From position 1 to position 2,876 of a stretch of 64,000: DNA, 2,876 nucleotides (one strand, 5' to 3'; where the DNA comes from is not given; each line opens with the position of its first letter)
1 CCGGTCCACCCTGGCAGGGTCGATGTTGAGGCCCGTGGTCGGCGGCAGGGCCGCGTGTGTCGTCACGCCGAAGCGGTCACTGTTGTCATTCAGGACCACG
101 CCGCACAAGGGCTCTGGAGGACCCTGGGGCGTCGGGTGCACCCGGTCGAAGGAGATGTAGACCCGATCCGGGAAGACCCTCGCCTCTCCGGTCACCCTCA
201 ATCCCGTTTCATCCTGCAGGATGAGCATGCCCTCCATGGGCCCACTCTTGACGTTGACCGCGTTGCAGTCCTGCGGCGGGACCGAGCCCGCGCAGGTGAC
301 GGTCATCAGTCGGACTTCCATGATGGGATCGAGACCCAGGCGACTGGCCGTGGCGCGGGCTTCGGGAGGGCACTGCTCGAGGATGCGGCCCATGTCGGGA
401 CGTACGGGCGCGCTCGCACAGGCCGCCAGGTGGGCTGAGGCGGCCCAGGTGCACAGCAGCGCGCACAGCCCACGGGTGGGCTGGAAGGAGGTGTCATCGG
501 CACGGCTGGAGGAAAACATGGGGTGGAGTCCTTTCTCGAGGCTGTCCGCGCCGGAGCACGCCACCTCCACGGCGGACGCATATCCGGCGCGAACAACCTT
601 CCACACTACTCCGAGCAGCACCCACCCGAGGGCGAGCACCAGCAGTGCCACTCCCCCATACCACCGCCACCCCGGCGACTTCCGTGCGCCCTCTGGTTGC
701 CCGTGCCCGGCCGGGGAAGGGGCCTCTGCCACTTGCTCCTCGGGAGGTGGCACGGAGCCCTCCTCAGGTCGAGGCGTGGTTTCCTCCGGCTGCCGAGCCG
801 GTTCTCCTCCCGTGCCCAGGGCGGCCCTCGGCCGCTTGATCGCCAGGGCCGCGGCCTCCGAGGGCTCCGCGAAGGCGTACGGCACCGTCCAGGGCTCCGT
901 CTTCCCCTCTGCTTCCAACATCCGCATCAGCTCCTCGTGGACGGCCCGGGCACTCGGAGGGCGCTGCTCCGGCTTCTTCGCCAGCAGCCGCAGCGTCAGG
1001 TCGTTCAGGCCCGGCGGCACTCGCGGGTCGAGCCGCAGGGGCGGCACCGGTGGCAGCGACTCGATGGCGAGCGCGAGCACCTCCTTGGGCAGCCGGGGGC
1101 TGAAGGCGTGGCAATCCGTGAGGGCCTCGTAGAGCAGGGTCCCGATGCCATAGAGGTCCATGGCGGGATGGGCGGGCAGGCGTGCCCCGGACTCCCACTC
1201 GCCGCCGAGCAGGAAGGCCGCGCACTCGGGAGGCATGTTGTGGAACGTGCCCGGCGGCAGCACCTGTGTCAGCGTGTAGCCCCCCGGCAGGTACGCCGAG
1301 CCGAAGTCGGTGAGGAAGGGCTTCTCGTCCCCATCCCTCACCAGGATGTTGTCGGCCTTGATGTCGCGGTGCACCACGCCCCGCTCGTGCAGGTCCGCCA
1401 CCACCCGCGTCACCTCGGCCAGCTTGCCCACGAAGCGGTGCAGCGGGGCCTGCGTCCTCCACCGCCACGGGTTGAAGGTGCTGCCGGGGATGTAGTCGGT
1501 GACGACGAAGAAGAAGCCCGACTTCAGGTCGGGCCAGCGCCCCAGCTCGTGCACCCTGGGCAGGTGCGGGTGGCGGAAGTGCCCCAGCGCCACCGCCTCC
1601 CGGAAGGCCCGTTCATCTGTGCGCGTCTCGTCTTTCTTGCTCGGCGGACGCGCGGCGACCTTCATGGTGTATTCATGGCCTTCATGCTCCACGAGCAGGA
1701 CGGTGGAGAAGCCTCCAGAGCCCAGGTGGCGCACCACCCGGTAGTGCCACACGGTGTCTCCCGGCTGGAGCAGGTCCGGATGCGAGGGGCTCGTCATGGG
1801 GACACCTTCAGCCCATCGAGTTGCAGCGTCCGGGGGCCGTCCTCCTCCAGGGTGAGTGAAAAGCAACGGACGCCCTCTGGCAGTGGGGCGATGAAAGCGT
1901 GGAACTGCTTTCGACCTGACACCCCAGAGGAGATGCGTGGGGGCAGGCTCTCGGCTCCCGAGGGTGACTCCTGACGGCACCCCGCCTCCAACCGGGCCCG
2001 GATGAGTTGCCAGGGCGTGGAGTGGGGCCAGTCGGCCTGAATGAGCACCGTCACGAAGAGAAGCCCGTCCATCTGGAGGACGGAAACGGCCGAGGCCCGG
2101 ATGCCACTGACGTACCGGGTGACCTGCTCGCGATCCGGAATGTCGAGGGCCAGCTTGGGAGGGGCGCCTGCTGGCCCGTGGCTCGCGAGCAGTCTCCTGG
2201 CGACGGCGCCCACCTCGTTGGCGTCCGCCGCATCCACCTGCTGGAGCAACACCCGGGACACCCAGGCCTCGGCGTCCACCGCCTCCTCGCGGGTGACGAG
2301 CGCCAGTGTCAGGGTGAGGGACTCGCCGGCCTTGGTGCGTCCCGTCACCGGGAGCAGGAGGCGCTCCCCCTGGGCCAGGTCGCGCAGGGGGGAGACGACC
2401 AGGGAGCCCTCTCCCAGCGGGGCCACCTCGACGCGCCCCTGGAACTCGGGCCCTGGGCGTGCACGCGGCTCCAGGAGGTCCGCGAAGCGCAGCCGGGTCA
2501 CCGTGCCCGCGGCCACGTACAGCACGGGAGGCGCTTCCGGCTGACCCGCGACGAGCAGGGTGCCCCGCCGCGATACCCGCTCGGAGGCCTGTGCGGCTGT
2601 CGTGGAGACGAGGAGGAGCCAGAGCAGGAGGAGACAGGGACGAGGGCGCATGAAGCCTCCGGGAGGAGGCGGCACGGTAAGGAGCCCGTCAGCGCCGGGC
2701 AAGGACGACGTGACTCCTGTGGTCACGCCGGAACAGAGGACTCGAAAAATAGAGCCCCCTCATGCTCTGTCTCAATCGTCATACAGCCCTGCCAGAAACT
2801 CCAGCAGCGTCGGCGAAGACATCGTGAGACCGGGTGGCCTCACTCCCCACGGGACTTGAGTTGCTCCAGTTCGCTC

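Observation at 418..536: Internal SD, ATG and lipobox inside the kinase gene: possible nested lipoprotein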

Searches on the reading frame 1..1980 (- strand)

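Call 4: search_protein_families(library=pfam, proteins=[window:1-1980:-], max_evalue=0.1)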
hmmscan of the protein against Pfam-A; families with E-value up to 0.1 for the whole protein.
window:1-1980:- (660 aa): 7 families
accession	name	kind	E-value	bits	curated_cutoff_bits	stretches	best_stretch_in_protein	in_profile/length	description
PF00069.31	Pkinase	-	5.3e-24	85.5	31.7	1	80-350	1-261/263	Protein kinase domain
PF07714.23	PK_Tyr_Ser-Thr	-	1.3e-13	51.3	23.1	1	82-343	3-251/258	Protein tyrosine and serine/threonine kinase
PF01636.29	APH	-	1.5e-05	25.3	23.2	1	89-194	7-107/239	Phosphotransferase enzyme family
PF06293.20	Kdo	-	0.00034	20.6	21.3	1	187-226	124-166/207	Lipopolysaccharide kinase (Kdo/WaaP) family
PF14531.12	Kinase-like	-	0.0044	16.8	25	1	190-284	154-242/289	Kinase-like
PF13095.12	FTA2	-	0.01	16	30.2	0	79-123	23-67/214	Kinetochore Sim4 complex subunit FTA2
PF17667.7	Pkinase_fungal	-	0.061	12.5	24.1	1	187-227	292-337/387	Fungal protein kinase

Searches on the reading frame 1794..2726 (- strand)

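Call 4: search_protein_families(library=pfam, proteins=[window:1794-2726:-], max_evalue=0.1)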
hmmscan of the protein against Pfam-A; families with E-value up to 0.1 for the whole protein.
window:1794-2726:- (310 aa): 1 family
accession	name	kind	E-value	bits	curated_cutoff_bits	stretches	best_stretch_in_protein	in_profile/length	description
PF09544.15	DUF2381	-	2.5e-16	60.3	29.2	1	40-160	4-125/288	Protein of unknown function (DUF2381)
